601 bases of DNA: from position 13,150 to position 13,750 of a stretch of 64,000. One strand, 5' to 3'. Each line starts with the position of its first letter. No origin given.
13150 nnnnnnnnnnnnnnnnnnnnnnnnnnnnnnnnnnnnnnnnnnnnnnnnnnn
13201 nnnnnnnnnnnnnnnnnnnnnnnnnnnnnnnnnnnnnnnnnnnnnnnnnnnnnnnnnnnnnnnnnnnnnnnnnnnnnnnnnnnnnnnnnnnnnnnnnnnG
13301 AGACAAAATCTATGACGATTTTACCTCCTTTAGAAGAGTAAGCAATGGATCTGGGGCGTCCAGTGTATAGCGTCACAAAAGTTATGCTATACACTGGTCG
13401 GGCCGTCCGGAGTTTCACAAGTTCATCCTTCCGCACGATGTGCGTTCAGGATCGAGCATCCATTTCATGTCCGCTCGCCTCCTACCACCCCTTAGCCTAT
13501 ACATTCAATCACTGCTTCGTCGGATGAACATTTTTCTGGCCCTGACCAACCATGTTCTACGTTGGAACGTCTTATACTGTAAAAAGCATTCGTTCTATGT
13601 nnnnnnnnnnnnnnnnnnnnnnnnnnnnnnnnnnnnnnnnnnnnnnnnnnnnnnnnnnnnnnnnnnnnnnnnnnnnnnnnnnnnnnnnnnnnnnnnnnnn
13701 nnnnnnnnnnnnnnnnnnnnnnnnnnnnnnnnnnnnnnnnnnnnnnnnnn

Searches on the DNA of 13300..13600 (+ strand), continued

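Call 86: search_with_rna_model(model_id=R2, sources=[L257, L258, L259], filters=off, max_evalue=10, show_alignments=3)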
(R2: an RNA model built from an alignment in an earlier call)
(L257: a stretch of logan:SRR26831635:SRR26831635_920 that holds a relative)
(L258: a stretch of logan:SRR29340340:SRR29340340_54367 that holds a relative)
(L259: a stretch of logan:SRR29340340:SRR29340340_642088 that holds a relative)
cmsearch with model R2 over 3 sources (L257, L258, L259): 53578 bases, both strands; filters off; matches with E-value up to 10: 10.
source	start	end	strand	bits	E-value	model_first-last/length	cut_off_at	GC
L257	12422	12538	+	67.2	8.8e-13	1-124/124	no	0.5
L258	5765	5819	-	9.3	2.4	1-124/124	no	0.38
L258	7186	7240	+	9.2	2.5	1-124/124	no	0.33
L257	8630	8741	-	8.5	3.7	1-124/124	no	0.38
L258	12532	12598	-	8.3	4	1-124/124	no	0.28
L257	10669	10751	-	8.3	4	1-124/124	no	0.36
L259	2015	2109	-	8.2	4.3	1-124/124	no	0.37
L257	12920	13023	-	7.4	6.1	1-124/124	no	0.31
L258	5530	5609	-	7.4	6.3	1-124/124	no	0.3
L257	14063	14179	+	6.6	9.2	1-124/124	no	0.33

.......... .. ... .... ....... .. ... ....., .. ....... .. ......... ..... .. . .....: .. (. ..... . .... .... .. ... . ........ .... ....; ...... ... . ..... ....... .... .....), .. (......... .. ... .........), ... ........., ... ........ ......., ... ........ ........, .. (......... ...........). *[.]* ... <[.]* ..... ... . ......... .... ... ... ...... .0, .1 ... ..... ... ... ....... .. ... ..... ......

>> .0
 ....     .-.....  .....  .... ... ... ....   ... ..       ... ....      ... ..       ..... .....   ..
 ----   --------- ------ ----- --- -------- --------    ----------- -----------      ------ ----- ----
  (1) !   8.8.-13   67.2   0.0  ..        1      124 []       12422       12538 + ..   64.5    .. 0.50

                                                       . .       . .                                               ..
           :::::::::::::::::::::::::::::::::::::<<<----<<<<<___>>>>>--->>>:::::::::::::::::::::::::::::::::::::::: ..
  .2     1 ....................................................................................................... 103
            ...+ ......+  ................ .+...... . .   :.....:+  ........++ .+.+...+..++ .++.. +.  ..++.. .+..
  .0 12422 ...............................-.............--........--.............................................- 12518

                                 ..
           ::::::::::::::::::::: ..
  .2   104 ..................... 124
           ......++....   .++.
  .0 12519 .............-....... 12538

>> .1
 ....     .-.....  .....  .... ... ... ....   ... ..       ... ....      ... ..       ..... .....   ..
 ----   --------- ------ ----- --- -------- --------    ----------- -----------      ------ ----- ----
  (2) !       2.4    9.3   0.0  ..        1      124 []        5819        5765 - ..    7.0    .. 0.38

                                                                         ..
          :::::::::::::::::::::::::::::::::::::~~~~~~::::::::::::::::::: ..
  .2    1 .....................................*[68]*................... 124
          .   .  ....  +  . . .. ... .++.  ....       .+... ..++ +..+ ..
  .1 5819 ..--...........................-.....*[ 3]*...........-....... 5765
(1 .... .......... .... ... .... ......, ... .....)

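Call 99: search_with_rna_model(model_id=R2, sources=[L260, L261, L262], filters=off, max_evalue=1, show_alignments=3)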
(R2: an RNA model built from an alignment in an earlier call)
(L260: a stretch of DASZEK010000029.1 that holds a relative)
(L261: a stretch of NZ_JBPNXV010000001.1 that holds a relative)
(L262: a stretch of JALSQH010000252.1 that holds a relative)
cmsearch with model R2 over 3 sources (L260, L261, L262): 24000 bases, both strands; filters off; matches with E-value up to 1: 1.
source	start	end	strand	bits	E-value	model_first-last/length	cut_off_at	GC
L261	6856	6904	-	9.8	0.85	1-124/124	no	0.49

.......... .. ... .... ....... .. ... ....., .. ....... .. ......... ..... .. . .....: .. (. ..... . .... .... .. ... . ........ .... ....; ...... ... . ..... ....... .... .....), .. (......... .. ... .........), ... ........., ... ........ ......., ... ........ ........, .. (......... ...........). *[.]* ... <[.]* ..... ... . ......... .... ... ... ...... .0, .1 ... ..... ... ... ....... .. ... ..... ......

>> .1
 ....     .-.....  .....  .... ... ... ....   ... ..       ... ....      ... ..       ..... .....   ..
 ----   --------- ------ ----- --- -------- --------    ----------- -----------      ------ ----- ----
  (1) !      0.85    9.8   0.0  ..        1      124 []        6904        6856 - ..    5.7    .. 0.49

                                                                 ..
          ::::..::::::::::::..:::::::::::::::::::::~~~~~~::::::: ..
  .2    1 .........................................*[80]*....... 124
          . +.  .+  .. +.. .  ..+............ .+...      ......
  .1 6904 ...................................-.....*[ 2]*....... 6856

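Call 101: build_rna_model(alignment_id=A9, structure=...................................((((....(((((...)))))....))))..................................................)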
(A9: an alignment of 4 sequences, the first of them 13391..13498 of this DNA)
Model R3 built from alignment A9 (4 sequences, 114 columns); structure: as given.
model positions 108; base pairs 8; branch points 0; effective number of sequences 2.36; information 0.59 bits per position. Calibrated on 0.2 Mb of random sequence (short: E-values are rough).
structure used (alignment columns):
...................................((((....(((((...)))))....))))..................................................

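Call 102: search_with_rna_model(model_id=R3, source=window, filters=off, max_evalue=10, show_alignments=4)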
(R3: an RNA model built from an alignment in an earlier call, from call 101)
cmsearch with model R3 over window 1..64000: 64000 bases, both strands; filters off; matches with E-value up to 10: 7.
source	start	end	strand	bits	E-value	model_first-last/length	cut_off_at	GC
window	16908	17015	-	101.2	1.9e-20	1-108/108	no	0.58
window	13391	13500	+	99.7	4e-20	1-108/108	no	0.56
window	47151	47243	+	6.8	4.5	1-108/108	no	0.4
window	11666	11728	-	5.9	6.9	1-108/108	no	0.44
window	57180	57251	-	5.8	7.1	1-108/108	no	0.36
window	63219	63274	-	5.7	7.6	1-108/108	no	0.32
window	51416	51476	+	5.6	8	1-108/108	no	0.34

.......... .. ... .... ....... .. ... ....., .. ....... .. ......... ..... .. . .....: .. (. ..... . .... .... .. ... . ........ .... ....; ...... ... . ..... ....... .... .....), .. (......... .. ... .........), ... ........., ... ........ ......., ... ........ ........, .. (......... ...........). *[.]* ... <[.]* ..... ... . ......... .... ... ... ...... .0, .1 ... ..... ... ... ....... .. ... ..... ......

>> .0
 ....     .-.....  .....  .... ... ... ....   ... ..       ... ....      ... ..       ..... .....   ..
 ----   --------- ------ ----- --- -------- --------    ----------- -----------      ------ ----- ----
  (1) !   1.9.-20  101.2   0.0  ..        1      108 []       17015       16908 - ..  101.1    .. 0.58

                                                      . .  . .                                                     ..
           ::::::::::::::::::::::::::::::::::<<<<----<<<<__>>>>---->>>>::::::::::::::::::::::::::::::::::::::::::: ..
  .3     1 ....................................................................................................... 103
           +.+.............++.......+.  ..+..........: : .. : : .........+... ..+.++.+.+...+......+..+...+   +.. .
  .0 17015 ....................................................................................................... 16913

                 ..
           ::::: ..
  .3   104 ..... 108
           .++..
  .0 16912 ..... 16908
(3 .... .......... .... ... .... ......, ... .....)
